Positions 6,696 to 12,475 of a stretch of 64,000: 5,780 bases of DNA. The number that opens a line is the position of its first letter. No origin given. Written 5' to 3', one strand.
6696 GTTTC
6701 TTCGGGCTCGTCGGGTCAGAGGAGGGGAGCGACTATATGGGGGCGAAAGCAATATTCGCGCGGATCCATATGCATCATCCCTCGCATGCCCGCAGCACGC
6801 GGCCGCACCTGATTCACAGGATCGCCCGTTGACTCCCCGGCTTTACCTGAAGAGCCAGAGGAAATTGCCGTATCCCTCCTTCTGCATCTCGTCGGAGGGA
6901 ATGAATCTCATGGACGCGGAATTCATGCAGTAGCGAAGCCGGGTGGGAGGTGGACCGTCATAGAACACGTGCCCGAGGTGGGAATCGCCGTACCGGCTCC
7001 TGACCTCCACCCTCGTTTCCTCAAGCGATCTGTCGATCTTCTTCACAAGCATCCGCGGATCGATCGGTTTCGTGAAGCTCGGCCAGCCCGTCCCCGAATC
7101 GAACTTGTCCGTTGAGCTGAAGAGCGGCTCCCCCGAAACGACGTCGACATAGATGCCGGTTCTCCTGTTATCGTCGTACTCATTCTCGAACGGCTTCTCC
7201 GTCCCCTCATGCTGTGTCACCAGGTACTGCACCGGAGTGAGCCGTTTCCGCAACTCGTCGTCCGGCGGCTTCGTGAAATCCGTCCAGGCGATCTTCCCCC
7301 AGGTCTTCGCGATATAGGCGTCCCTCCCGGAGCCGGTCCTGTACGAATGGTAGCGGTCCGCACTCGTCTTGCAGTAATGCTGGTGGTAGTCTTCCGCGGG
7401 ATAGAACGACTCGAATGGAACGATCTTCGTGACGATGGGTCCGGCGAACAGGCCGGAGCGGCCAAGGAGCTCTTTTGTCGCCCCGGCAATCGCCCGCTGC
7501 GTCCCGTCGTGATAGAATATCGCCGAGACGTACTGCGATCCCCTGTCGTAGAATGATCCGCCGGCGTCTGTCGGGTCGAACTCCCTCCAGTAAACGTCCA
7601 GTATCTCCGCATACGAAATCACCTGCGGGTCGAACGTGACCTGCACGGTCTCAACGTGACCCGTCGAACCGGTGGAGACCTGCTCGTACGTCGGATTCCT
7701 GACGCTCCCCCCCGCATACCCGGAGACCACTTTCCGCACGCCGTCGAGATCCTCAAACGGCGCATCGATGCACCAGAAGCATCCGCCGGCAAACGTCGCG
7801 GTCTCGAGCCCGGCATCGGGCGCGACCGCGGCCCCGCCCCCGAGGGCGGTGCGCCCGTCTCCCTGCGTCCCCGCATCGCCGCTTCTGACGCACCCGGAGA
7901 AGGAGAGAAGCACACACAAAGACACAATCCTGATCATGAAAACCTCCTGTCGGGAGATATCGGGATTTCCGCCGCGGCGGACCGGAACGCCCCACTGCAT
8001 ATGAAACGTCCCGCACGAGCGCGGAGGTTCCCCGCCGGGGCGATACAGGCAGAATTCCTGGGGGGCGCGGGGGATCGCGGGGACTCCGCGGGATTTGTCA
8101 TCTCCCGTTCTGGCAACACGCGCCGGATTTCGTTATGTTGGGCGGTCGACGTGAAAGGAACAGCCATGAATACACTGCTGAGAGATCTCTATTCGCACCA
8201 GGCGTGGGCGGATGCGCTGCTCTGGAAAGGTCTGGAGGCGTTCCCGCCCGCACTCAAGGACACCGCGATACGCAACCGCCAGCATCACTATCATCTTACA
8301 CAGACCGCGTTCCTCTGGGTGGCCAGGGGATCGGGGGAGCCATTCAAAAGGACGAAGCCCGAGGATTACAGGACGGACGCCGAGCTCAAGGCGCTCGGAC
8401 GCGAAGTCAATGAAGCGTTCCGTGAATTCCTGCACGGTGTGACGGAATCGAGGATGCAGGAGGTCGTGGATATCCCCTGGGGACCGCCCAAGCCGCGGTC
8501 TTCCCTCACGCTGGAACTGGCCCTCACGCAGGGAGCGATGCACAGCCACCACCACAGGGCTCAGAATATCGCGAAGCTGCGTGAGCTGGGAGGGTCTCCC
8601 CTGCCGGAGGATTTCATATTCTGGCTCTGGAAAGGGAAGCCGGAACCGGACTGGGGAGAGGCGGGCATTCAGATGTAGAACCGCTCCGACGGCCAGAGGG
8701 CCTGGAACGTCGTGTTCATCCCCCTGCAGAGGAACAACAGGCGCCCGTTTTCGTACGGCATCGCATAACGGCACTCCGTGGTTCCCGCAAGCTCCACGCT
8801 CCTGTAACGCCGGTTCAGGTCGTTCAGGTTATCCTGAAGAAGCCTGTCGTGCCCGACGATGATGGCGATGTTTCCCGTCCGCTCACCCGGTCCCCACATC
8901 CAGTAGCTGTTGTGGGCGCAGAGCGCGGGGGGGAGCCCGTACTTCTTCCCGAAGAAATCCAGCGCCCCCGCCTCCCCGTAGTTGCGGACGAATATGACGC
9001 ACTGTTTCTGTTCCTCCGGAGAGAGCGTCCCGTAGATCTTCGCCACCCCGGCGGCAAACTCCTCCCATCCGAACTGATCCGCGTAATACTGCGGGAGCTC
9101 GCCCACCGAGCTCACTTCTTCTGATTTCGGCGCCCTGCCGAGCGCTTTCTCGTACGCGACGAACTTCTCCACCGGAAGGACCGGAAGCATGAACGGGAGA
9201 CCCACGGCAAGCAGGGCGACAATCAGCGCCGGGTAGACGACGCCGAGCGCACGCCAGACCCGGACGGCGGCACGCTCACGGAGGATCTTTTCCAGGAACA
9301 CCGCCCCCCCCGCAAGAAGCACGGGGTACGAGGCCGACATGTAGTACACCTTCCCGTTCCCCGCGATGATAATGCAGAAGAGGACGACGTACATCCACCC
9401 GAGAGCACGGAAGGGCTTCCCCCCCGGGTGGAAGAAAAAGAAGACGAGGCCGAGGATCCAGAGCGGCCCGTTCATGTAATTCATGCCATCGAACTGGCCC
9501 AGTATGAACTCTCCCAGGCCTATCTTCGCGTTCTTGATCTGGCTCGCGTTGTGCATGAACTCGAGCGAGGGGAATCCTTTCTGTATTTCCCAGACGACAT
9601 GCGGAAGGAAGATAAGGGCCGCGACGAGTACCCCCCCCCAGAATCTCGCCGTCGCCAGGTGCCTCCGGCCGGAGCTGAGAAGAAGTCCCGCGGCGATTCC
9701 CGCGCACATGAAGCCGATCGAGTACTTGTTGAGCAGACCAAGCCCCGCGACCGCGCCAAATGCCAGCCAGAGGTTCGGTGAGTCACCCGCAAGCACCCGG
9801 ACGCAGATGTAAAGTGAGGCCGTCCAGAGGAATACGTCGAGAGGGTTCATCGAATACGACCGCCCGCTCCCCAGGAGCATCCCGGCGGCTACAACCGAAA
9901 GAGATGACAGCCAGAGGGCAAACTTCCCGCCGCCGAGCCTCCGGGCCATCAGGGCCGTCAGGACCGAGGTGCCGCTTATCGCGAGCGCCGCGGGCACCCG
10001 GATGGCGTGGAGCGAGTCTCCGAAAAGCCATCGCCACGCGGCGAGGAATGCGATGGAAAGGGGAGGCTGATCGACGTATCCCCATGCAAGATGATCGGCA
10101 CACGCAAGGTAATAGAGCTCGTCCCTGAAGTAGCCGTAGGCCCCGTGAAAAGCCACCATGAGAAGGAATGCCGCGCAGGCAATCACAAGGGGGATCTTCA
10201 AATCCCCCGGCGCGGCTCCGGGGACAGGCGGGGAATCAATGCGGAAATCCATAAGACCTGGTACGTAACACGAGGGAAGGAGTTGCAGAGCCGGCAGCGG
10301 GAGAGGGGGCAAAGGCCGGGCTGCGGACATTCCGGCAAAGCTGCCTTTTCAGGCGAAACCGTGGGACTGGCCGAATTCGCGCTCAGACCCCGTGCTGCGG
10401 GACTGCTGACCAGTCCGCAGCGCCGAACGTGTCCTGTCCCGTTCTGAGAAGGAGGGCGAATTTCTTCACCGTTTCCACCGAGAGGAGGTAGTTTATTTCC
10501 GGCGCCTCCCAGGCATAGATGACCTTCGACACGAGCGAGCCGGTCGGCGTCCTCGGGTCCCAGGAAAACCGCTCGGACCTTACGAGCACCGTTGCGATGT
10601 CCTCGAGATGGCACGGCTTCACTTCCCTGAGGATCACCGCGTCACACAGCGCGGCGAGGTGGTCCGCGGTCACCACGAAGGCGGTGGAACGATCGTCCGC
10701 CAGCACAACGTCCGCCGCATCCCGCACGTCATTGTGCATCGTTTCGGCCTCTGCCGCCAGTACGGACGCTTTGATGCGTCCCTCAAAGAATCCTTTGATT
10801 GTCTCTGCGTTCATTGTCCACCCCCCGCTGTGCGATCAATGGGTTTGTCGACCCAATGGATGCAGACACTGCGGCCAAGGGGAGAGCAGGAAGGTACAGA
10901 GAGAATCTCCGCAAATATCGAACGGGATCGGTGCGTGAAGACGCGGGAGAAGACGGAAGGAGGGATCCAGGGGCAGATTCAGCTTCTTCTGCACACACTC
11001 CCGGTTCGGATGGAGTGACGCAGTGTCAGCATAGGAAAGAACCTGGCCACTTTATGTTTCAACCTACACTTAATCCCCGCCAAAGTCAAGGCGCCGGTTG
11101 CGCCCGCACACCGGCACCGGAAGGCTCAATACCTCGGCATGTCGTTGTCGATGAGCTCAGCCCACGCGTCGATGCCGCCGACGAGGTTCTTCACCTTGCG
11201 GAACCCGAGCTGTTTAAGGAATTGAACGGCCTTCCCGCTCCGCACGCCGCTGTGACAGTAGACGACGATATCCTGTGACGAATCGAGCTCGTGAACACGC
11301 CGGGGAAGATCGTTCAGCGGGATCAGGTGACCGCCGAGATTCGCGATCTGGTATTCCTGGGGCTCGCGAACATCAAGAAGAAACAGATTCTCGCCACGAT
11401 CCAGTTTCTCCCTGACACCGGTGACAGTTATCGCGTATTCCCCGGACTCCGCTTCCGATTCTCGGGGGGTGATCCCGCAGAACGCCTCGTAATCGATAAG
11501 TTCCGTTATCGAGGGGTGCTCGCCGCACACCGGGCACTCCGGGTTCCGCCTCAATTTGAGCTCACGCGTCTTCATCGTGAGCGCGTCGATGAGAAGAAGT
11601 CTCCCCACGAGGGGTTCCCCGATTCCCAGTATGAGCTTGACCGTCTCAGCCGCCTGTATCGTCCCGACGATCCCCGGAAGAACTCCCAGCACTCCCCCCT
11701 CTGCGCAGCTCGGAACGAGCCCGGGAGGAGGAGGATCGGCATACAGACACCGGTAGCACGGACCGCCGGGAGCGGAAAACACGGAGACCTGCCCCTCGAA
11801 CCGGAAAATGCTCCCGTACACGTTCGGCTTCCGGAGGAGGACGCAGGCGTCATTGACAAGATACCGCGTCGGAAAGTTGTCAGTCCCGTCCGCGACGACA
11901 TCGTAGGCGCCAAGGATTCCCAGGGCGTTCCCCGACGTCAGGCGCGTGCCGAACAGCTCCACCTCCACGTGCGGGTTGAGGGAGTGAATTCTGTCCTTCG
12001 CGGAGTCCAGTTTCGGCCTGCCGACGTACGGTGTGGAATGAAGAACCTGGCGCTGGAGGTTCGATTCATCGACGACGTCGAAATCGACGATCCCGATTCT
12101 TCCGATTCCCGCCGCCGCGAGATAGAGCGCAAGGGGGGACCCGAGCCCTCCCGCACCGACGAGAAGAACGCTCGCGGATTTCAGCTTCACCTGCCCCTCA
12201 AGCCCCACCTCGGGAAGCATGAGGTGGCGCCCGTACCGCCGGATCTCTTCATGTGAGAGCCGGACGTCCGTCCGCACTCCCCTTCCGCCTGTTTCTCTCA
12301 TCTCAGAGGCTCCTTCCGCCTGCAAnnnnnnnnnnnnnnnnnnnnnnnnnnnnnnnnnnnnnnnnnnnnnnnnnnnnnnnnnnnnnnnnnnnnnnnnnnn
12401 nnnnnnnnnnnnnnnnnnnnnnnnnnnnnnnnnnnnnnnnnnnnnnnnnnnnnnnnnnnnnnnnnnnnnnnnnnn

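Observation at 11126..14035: Complete CysO-type cysteine biosynthesis operon; sulfur carrier has a C-terminal pro-sequence (GG-RSL)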

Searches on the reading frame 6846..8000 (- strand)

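Call 50: search_protein_families(library=pfam, proteins=[window:6846-8000:-], max_evalue=0.00001)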
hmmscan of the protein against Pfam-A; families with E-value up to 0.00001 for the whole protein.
window:6846-8000:- (385 aa): 2 families
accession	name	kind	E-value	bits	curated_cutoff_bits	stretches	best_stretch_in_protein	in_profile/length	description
PF01625.27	PMSR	-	3.7e-58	196.5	23.7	1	67-218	1-152/153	Peptide methionine sulfoxide reductase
PF01641.26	SelR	-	1.1e-44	151.5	24.9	1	254-368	1-116/116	SelR domain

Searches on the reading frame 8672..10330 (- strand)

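Call 50: search_protein_families(library=pfam, proteins=[window:8672-10330:-], max_evalue=0.00001)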
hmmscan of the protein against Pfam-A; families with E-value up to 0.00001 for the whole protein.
window:8672-10330:- (553 aa): 1 family
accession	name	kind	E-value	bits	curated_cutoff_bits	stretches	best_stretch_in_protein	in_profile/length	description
PF13231.12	PMT_2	-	3.6e-20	73.2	26.1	1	87-247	1-160/160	Dolichyl-phosphate-mannose-protein mannosyltransferase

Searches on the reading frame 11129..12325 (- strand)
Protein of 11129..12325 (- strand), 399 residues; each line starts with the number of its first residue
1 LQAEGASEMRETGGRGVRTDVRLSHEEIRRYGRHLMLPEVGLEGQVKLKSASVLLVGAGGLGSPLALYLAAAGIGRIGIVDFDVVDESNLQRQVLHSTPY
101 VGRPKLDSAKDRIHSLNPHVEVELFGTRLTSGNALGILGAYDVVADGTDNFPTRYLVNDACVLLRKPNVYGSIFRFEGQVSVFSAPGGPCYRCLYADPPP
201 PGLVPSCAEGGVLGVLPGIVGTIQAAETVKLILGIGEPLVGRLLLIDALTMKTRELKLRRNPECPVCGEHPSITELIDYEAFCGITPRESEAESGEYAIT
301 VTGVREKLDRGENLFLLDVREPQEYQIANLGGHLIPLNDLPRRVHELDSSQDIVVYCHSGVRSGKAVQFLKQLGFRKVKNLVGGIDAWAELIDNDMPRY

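Call 4: search_protein_families(library=pfam, proteins=[window:11129-12325:-], max_evalue=0.01)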
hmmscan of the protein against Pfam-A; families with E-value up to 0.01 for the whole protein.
window:11129-12325:- (399 aa): 2 families
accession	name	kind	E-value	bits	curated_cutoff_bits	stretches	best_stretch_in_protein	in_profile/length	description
PF00899.27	ThiF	-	4e-81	272.1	28.1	1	31-266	1-238/238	ThiF family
PF00581.25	Rhodanese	-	9.7e-16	58.5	22.2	1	304-390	5-101/102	Rhodanese-like domain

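Call 5: search_protein_families(library=ncbifam, proteins=[window:11129-12325:-], max_evalue=0.01)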
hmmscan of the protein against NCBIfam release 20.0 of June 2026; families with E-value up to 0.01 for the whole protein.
window:11129-12325:- (399 aa): 37 families (the best 25 are shown)
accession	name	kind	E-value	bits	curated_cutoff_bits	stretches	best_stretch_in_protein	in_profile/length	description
NF005646.0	PRK07411.1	equivalog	1.4e-160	534.7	633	1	19-399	7-390/390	molybdopterin-synthase adenylyltransferase MoeB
NF005902.0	PRK07878.1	equivalog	9.4e-148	492.3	647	1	20-399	12-392/392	adenylyltransferase/sulfurtransferase MoeZ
NF006444.0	PRK08762.1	equivalog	1.6e-140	468.1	449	2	11-284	108-384/387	molybdopterin-synthase adenylyltransferase MoeB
NF047750.1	SAMPActivE1UbaA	equivalog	6.8e-101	337.1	450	1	22-286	4-268/270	SAMP-activating enzyme E1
NF004281.0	PRK05690.1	subfamily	8.1e-91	303.7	266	1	22-268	4-249/250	molybdopterin-synthase adenylyltransferase MoeB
NF004111.0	PRK05600.1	equivalog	3.8e-74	250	437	1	21-387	12-370/371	ThiF family adenylyltransferase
TIGR02355.1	moeB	equivalog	1.5e-72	243.9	376.55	1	27-267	1-240/240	molybdopterin-synthase adenylyltransferase MoeB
TIGR02356.1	adenyl_thiF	equivalog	9.7e-70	234.1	275.25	1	30-232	1-203/203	thiazole biosynthesis adenylyltransferase ThiF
NF006204.0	PRK08328.1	equivalog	3e-47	161.1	339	1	23-249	2-222/231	hypothetical protein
NF009123.0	PRK12475.1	subfamily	2.1e-39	135.8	510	1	30-274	4-250/338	MoeB/ThiF family adenylyltransferase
NF006395.0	PRK08644.1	equivalog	1.4e-26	93.5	159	1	42-161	22-140/215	sulfur carrier protein ThiS adenylyltransferase ThiF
TIGR02354.1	thiF_fam2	equivalog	6.9e-22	78.3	152.2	1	47-160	18-130/200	thiamine biosynthesis protein ThiF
NF011424.0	PRK14851.1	subfamily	1.6e-17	62.8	1170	1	43-151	36-144/679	hypothetical protein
NF006077.0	PRK08223.1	equivalog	1.8e-17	63.3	266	1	42-162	20-142/296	hypothetical protein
NF045521.1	rhoda_near_glyco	subfamily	8.9e-16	58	145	1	304-390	22-110/144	rhodanese homology domain-containing protein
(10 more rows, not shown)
